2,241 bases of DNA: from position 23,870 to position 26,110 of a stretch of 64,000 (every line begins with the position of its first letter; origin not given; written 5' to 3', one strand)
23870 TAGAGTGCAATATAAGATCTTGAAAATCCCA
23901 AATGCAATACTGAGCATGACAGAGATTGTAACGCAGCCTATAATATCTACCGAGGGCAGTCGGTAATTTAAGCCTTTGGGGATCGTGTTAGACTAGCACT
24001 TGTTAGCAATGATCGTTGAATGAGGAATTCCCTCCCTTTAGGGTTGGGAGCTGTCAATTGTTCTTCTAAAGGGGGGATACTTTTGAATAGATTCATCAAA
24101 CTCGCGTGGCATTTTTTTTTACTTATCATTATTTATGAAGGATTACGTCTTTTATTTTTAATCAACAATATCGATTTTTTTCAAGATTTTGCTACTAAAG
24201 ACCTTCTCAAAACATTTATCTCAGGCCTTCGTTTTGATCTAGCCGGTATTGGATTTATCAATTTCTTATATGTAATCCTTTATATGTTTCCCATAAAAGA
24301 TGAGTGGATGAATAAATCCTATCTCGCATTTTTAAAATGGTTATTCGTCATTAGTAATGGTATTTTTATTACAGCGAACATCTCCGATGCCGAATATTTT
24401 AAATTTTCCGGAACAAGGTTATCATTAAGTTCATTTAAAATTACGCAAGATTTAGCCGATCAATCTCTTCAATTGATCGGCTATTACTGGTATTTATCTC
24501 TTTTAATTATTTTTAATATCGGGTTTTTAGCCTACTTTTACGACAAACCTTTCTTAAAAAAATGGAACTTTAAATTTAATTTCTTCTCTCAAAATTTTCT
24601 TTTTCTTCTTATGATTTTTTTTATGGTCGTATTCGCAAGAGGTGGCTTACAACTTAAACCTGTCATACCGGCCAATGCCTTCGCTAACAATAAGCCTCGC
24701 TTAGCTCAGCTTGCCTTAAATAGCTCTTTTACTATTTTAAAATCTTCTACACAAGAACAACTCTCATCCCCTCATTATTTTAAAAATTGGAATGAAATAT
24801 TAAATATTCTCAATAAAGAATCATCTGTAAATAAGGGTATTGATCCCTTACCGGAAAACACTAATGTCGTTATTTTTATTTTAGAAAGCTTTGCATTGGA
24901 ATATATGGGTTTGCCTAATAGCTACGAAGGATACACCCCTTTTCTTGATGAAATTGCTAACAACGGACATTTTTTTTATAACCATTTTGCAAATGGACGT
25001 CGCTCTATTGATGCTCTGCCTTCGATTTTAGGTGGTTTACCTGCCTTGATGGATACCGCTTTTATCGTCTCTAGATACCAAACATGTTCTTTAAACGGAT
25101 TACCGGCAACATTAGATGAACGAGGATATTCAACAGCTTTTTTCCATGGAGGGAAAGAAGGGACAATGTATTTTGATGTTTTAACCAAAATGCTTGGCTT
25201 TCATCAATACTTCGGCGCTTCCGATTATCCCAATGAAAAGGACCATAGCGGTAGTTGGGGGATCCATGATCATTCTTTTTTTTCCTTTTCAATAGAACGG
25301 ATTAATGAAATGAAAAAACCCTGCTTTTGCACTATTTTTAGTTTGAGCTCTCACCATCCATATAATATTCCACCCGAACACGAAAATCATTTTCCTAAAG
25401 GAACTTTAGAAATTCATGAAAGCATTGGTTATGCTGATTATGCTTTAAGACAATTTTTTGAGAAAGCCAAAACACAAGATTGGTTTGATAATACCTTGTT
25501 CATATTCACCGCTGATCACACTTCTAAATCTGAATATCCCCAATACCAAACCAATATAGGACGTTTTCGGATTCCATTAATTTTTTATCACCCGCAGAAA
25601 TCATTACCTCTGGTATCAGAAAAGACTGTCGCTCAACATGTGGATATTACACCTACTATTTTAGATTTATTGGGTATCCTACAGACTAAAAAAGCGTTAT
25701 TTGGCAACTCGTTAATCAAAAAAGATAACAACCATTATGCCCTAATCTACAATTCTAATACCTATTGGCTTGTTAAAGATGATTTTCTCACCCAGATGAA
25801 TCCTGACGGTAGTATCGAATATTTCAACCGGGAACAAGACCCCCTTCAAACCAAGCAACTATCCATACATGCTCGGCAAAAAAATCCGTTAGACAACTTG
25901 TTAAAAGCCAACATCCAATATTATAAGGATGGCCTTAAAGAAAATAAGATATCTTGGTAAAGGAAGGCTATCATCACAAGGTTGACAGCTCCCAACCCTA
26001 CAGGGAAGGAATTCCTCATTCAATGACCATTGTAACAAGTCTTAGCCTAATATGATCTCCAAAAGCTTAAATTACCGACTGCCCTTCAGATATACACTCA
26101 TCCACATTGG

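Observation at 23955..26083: Single LtaS-like gene bracketed by two convergent IS605 right ends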

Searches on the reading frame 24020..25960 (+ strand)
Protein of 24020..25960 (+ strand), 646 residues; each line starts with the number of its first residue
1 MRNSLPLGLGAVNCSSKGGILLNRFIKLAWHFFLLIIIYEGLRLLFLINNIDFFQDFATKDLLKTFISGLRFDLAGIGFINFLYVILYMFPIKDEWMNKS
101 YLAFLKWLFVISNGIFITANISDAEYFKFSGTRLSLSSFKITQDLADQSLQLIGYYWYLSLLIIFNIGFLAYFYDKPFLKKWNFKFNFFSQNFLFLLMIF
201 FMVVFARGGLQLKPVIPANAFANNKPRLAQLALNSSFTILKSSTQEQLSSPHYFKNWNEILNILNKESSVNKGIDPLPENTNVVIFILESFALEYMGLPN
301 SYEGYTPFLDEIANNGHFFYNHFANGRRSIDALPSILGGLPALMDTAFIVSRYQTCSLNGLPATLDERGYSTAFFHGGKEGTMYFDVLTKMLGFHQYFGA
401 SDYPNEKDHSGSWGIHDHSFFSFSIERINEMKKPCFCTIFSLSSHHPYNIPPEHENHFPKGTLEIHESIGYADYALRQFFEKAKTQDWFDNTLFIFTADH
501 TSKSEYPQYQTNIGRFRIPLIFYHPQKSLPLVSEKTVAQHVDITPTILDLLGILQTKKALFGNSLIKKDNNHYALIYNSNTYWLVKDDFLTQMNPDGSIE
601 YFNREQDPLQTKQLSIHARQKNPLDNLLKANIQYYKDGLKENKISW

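Call 10: search_protein_families(library=pfam, proteins=[window:24083-25960:+], max_evalue=0.01)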
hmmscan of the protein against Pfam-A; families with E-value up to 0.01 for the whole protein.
window:24083-25960:+ (625 aa): 2 families
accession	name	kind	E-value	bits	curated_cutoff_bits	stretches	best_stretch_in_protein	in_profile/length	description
PF00884.28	Sulfatase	-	8e-38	130.9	25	1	261-532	2-301/301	Sulfatase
PF16347.10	SGSH_C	-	0.0023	18.5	29.3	0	495-548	16-68/154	N-sulphoglucosamine sulphohydrolase, C-terminal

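Call 13: find_homologous_proteins(query=window:24083-25960:+)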
Query window:24083-25960:+ (625 aa): 5365 proteins with E <= 0.001 among 8000 candidates; the best 120 are listed.
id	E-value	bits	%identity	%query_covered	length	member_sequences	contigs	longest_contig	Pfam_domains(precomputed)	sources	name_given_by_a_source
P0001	0.0e+0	1439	100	100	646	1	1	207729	PF00884.29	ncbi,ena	-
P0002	6.1e-174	598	45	100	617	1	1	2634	PF00884.29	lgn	-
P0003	1.9e-168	580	45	100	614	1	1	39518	PF00884.29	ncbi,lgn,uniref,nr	ncbi:LTA synthase family protein [Pseudobacteriovorax antillogorgiicola]|uniref:Uncharacterized sulf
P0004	1.2e-165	571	45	97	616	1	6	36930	PF00884.29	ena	-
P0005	1.0e-161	558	43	96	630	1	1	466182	PF00884.29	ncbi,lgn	ncbi:MAG: LTA synthase family protein [Oligoflexus sp.]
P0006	4.1e-160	552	44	100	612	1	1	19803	PF00884.29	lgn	-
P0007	2.3e-159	550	43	98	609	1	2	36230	PF00884.29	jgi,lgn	jgi:phosphoglycerol transferase MdoB-like AlkP superfamily enzyme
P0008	7.5e-159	548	43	100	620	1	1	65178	PF00884.29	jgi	jgi:phosphoglycerol transferase MdoB-like AlkP superfamily enzyme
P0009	1.7e-158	547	44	100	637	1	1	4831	PF00884.29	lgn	-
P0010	1.9e-158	547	43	99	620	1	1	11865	PF00884.29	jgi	-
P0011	2.4e-158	547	43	98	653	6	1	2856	PF00884.29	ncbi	-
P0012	2.9e-158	546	42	100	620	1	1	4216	PF00884.29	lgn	-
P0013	1.6e-156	541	44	98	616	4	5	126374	PF00884.29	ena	-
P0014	1.3e-150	521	42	100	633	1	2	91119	PF00884.29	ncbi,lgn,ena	-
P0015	1.7e-149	517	42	97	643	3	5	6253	PF00884.29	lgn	-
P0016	2.7e-149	517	43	99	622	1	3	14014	PF00884.29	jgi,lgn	jgi:uncharacterized sulfatase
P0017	5.6e-149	516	42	97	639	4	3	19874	PF00884.29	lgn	-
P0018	2.4e-148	514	41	100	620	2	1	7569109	PF00884.29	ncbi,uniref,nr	ncbi:LTA synthase family protein [Oligoflexus tunisiensis]|uniref:LTA synthase family protein n=1 Ta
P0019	8.6e-148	512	42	99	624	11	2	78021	PF00884.29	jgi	jgi:phosphoglycerol transferase MdoB-like AlkP superfamily enzyme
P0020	1.0e-147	512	42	96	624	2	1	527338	PF00884.29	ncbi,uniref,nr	ncbi:LTA synthase family protein [uncultured Pontibacter sp.]|uniref:LTA synthase family protein n=1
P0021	5.2e-147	509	40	100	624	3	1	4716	PF00884.29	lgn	-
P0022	5.3e-147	509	42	93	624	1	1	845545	PF01663.28,PF00884.29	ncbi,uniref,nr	ncbi:LTA synthase family protein [Pontibacter litorisediminis]|uniref:LTA synthase family protein n=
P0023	7.4e-147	509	42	97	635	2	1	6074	PF00884.29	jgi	-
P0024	1.8e-146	507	42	97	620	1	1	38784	PF00884.29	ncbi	-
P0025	1.8e-146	507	42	98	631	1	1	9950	PF00884.29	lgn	-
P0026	2.0e-146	507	41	100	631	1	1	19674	PF00884.29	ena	-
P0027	4.4e-146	506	41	96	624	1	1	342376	PF00884.29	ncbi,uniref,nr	ncbi:LTA synthase family protein [Pontibacter mangrovi]|uniref:LTA synthase family protein n=1 Tax=P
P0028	6.6e-146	506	40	98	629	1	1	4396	PF00884.29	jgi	jgi:phosphoglycerol transferase MdoB-like AlkP superfamily enzyme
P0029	1.4e-145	504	41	98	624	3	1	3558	PF00884.29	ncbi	-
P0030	3.5e-145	503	41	96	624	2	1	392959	PF01663.28,PF00884.29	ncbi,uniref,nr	ncbi:LTA synthase family protein [Pontibacter flavimaris]|uniref:Sulfatase N-terminal domain-contain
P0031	7.5e-145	502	40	98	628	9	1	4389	PF00884.29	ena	-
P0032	1.1e-144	502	42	95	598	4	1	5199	PF16347.11,PF00884.29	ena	-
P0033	1.3e-144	501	41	96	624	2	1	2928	PF00884.29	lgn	-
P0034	3.1e-144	500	41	98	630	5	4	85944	PF00884.29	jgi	jgi:phosphoglycerol transferase MdoB-like AlkP superfamily enzyme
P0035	4.0e-144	500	40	97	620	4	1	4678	PF00884.29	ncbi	-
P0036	7.3e-144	499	42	96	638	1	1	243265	PF00884.29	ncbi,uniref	ncbi:LTA synthase family protein [Pontibacter locisalis]|uniref:LTA synthase family protein n=1 Tax=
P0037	2.5e-143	497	40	97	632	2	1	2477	PF00884.29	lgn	-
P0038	2.7e-143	497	40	97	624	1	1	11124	PF00884.29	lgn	-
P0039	3.6e-143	496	42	97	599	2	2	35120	PF00884.29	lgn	-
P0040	3.7e-143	496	45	88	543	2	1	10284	PF00884.29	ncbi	-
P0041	3.7e-143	496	41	98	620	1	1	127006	PF00884.29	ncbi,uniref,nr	ncbi:MAG TPA: LTA synthase family protein [Oligoflexus sp.]|uniref:LTA synthase family protein n=1 T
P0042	4.1e-143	496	41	100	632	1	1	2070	PF00884.29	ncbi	-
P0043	5.9e-143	496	41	95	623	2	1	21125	PF00884.29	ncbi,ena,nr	ncbi:MAG: LTA synthase family protein [Hymenobacteraceae bacterium]|nr:LTA synthase family protein [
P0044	6.0e-143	496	41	96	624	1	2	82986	PF00884.29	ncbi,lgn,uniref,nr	ncbi:phosphoglycerol transferase MdoB-like AlkP superfamily enzyme [Pontibacter ummariensis]|uniref:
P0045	6.4e-143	496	40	98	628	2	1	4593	PF00884.29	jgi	jgi:hypothetical protein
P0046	8.8e-143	495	41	95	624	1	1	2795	PF00884.29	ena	-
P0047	1.1e-142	495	39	100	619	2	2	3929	PF00884.29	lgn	-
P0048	1.7e-142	494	40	96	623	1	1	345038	PF00884.29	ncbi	ncbi:LTA synthase family protein [Pontibacter sp. CAU 1760]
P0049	2.8e-142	494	39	100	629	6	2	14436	PF00884.29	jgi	jgi:phosphoglycerol transferase MdoB-like AlkP superfamily enzyme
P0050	3.3e-142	493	41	97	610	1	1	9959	PF00884.29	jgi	jgi:phosphoglycerol transferase MdoB-like AlkP superfamily enzyme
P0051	4.1e-142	493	41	93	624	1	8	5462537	PF00884.29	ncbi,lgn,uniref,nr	ncbi:LTA synthase family protein [Pontibacter korlensis]|uniref:Sulfatase N-terminal domain-containi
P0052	5.9e-142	492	39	100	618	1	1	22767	PF00884.29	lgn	-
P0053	8.9e-142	492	41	98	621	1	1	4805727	PF01663.28,PF00884.29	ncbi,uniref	ncbi:LTA synthase family protein [Pontibacter sp. MBLB2868]|uniref:LTA synthase family protein n=1 T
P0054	1.2e-141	492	40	98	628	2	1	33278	PF00884.29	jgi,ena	jgi:phosphoglycerol transferase MdoB-like AlkP superfamily enzyme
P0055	1.3e-141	491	39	98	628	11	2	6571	PF00884.29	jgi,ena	jgi:phosphoglycerol transferase MdoB-like AlkP superfamily enzyme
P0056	1.7e-141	491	42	97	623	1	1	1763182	PF00884.29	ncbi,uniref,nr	ncbi:LTA synthase family protein [Pontibacter cellulosilyticus]|uniref:Sulfatase-like hydrolase/tran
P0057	1.9e-141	491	39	98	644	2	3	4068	PF00884.29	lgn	-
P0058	2.0e-141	491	40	98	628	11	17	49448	PF00884.29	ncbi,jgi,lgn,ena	jgi:phosphoglycerol transferase MdoB-like AlkP superfamily enzyme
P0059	2.2e-141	491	40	98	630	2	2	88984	PF00884.29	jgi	jgi:phosphoglycerol transferase MdoB-like AlkP superfamily enzyme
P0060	2.9e-141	490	41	98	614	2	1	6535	PF00884.29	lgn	-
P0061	3.7e-141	490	41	94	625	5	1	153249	PF01663.28,PF00884.29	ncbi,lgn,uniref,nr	ncbi:phosphoglycerol transferase MdoB-like AlkP superfamily enzyme [Pontibacter mucosus]|uniref:Phos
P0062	4.5e-141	490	40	98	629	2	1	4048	PF00884.29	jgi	jgi:glucan phosphoethanolaminetransferase (alkaline phosphatase superfamily)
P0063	4.9e-141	489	40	97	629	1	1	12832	PF00884.29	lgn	-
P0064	7.2e-141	489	40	97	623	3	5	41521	PF00884.29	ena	-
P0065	8.6e-141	489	40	97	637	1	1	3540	PF00884.29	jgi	-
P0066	9.9e-141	488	40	100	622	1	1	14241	PF00884.29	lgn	-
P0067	1.2e-140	488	39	99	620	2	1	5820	PF00884.29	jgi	-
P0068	1.4e-140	488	39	96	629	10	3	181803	PF00884.29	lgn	-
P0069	1.7e-140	488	40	96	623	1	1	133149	PF00884.29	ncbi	ncbi:LTA synthase family protein [Pontibacter brevis]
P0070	1.8e-140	488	39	97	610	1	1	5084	PF00884.29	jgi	jgi:hypothetical protein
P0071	3.1e-140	487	41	97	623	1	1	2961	PF00884.29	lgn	-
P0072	3.2e-140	487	41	98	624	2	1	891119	PF00884.29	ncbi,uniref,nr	ncbi:LTA synthase family protein [Pontibacter oryzae]|uniref:LTA synthase family protein n=2 Tax=Pon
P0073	3.9e-140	486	41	98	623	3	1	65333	PF00884.29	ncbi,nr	ncbi:MAG: sulfatase-like hydrolase/transferase [Oligoflexus sp.]|nr:sulfatase-like hydrolase/transfe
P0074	4.3e-140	486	39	99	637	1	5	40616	PF00884.29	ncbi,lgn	-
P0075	5.6e-140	486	40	97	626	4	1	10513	PF00884.29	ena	-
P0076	7.4e-140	486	41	97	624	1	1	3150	PF00884.29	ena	-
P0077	1.5e-139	485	41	100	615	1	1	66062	PF00884.29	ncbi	-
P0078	2.8e-139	484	40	97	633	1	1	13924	PF00884.29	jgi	jgi:phosphoglycerol transferase MdoB-like AlkP superfamily enzyme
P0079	3.1e-139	483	39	99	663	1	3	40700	PF00884.29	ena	-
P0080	3.8e-139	483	42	97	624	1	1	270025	PF00884.29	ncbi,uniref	ncbi:LTA synthase family protein [Pontibacter chitinilyticus]|uniref:LTA synthase family protein n=1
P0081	4.7e-139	483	40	98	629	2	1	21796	PF00884.29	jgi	jgi:phosphoglycerol transferase MdoB-like AlkP superfamily enzyme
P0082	5.6e-139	483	41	98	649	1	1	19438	PF00884.29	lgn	-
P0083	6.3e-139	482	40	96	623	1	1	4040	PF01663.28,PF00884.29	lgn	-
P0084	7.9e-139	482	40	98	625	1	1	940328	PF01663.28,PF00884.29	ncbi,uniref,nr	ncbi:LTA synthase family protein [uncultured Pontibacter sp.]|uniref:LTA synthase family protein n=1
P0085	8.0e-139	482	38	97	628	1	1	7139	PF00884.29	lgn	-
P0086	1.1e-138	482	40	97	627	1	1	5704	PF00884.29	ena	-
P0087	1.3e-138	481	41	98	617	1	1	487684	PF00884.29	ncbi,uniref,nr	ncbi:LTA synthase family protein [Pontibacter vulgaris]|uniref:LTA synthase family protein n=1 Tax=P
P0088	1.5e-138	481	40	96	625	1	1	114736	PF00884.29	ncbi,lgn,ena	-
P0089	1.7e-138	481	40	96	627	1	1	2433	PF01663.28,PF00884.29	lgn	-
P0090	1.7e-138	481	41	97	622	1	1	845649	PF00884.29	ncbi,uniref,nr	ncbi:LTA synthase family protein [uncultured Pontibacter sp.]|uniref:LTA synthase family protein n=1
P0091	1.9e-138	481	40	100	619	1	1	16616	PF00884.29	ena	-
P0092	2.2e-138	481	40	97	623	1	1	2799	PF00884.29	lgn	-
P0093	2.2e-138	481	40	96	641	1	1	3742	PF00884.29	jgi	jgi:arylsulfatase A-like enzyme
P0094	3.2e-138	480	41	93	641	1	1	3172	PF00884.29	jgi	-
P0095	4.1e-138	480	39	100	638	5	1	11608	PF00884.29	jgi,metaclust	metaclust:\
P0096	4.6e-138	480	40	96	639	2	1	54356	PF00884.29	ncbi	ncbi:MAG: LTA synthase family protein [Adhaeribacter sp.]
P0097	6.4e-138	479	40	97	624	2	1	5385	PF01663.28,PF00884.29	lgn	-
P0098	6.5e-138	479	40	96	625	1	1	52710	PF00884.29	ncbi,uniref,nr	ncbi:LTA synthase family protein [Pontibacter harenae]|uniref:LTA synthase family protein n=1 Tax=Po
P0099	6.8e-138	479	40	100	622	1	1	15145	PF00884.29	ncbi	-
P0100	1.4e-137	478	42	99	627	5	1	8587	PF00884.29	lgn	-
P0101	1.7e-137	478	41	98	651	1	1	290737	PF00884.29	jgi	jgi:phosphoglycerol transferase MdoB-like AlkP superfamily enzyme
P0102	1.8e-137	478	39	97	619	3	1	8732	PF00884.29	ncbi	ncbi:MAG: LTA synthase family protein [Bdellovibrionota bacterium]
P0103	2.0e-137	477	40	100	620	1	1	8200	PF00884.29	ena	-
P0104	2.5e-137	477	39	96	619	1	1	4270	PF00884.29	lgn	-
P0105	2.5e-137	477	40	96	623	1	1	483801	PF00884.29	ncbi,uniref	ncbi:LTA synthase family protein [Pontibacter toksunensis]|uniref:LTA synthase family protein n=1 Ta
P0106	2.5e-137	477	38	98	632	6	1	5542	PF00884.29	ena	-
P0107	2.5e-137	477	39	97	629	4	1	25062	PF00884.29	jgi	jgi:phosphoglycerol transferase MdoB-like AlkP superfamily enzyme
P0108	2.8e-137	477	41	95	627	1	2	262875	PF00884.29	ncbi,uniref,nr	ncbi:LTA synthase family protein [Pontibacter silvestris]|uniref:LTA synthase family protein n=1 Tax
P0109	2.9e-137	477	38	97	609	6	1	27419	PF00884.29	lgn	-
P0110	3.3e-137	477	40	99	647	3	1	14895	PF00884.29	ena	-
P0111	3.9e-137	477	40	99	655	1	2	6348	PF00884.29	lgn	-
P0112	4.1e-137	477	40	98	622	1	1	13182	PF00884.29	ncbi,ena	-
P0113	4.8e-137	476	38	97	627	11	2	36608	PF00884.29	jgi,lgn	-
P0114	5.0e-137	476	43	92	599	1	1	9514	PF00884.29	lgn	-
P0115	6.2e-137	476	39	97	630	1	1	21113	PF00884.29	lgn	-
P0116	6.5e-137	476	38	100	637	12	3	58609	PF00884.29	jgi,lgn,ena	jgi:arylsulfatase A-like enzyme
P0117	6.8e-137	476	39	98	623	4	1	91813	PF01663.28,PF00884.29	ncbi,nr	ncbi:MAG: sulfatase-like hydrolase/transferase [Hymenobacteraceae bacterium]|nr:sulfatase-like hydro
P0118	6.9e-137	476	39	97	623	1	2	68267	PF00884.29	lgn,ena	-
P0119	8.3e-137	475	39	98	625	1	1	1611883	PF00884.29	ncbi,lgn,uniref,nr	ncbi:LTA synthase family protein [Pontibacter ramchanderi]|uniref:Phosphoglycerol transferase MdoB-l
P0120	9.1e-137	475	40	97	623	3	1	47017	PF00884.29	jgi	jgi:phosphoglycerol transferase MdoB-like AlkP superfamily enzyme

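Call 14: find_encoding_contigs(protein=window:24020-25960:+, flank=10000, max_places=10)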
Protein window:24020-25960:+ (646 aa): no gene with exactly this product is on record in the collection.

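Call 15: find_encoding_contigs(protein=P0001, flank=10000, max_places=10)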
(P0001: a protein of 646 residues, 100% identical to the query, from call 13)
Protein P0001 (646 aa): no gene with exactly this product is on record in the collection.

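Call 16: list_cluster_members(proteins=[P0001])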
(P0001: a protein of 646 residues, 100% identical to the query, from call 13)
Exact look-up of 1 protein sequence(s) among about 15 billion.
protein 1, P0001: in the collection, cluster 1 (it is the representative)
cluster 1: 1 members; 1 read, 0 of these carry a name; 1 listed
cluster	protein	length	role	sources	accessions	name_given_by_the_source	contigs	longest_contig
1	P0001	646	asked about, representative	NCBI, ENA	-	-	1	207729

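Call 38: find_encoding_contigs(protein=P0004, flank=8000, max_places=2)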
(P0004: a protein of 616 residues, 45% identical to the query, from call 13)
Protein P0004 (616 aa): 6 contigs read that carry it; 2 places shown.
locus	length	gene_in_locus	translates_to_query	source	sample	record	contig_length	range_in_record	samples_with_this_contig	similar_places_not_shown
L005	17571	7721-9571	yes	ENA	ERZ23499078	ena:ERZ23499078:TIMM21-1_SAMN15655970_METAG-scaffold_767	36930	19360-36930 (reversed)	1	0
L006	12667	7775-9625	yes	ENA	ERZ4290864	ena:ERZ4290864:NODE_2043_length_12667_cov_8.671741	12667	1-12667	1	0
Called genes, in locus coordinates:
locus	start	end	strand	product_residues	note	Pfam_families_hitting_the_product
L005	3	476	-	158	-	?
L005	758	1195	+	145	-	PF02556:SecB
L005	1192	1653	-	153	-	-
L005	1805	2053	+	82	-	-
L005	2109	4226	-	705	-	PF02897:Peptidase_S9_N, PF00326:Peptidase_S9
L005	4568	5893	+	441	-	PF00209:SNF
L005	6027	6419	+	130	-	-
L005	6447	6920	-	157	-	-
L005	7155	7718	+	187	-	PF03352:Adenine_glyco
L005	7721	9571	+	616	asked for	PF00884:Sulfatase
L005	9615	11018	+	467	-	PF00561:Abhydrolase_1, PF00975:Thioesterase (faint), PF12146:Hydrolase_4, PF12697:Abhydrolase_6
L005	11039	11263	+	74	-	-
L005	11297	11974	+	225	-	PF00378:ECH_1, PF16113:ECH_2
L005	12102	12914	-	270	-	PF19458:DUF5995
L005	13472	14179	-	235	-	PF08713:DNA_alkylation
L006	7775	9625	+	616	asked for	PF00884:Sulfatase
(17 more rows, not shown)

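Call 39: find_encoding_contigs(protein=P0006, flank=8000, max_places=2)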
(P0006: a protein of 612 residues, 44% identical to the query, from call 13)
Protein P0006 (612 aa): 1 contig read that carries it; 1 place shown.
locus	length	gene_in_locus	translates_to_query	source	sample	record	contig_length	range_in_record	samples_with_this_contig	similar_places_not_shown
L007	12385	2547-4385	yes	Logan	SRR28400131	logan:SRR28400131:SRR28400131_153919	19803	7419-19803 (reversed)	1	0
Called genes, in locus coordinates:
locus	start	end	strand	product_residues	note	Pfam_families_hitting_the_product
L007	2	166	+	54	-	?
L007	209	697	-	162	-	-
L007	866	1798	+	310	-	-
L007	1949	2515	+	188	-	PF03352:Adenine_glyco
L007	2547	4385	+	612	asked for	PF00884:Sulfatase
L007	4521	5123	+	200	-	-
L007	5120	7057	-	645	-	PF16177:ACAS_N, PF00501:AMP-binding, PF13193:AMP-binding_C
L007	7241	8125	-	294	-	-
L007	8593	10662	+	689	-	PF00082:Peptidase_S8, PF03781:FGE-sulfatase (weak)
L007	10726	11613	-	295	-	PF00596:Aldolase_II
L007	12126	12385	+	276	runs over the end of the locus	-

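Call 64: search_solved_structures(query=window:24083-25960:+, max_evalue=0.00001)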
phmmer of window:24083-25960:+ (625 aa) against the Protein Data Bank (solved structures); distinct sequences matched with E-value up to 0.00001: 7.
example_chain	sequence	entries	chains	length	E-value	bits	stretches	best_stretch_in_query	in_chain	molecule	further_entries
3lxq_A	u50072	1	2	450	7.1e-39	137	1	192-584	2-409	Uncharacterized protein VP1736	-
4uoo_A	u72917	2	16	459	1.6e-20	76.4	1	247-558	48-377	LIPOTEICHOIC ACID SYNTHASE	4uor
2w8d_A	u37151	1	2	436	1.8e-19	72.9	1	258-551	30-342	PROCESSED GLYCEROL PHOSPHATE LIPOTEICHOIC ACID SYNTHASE 2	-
4uop_A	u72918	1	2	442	8e-16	60.9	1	256-559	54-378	LIPOTEICHOIC ACID PRIMASE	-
2w5r_A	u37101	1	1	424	6.2e-14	54.6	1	250-566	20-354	PROCESSED GLYCEROL PHOSPHATE LIPOTEICHOIC ACID SYNTHASE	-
2w5q_A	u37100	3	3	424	7e-14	54.4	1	250-566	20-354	PROCESSED GLYCEROL PHOSPHATE LIPOTEICHOIC ACID SYNTHASE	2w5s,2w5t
9fvt_A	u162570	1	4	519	2.6e-09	39.3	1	445-545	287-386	Sulfatase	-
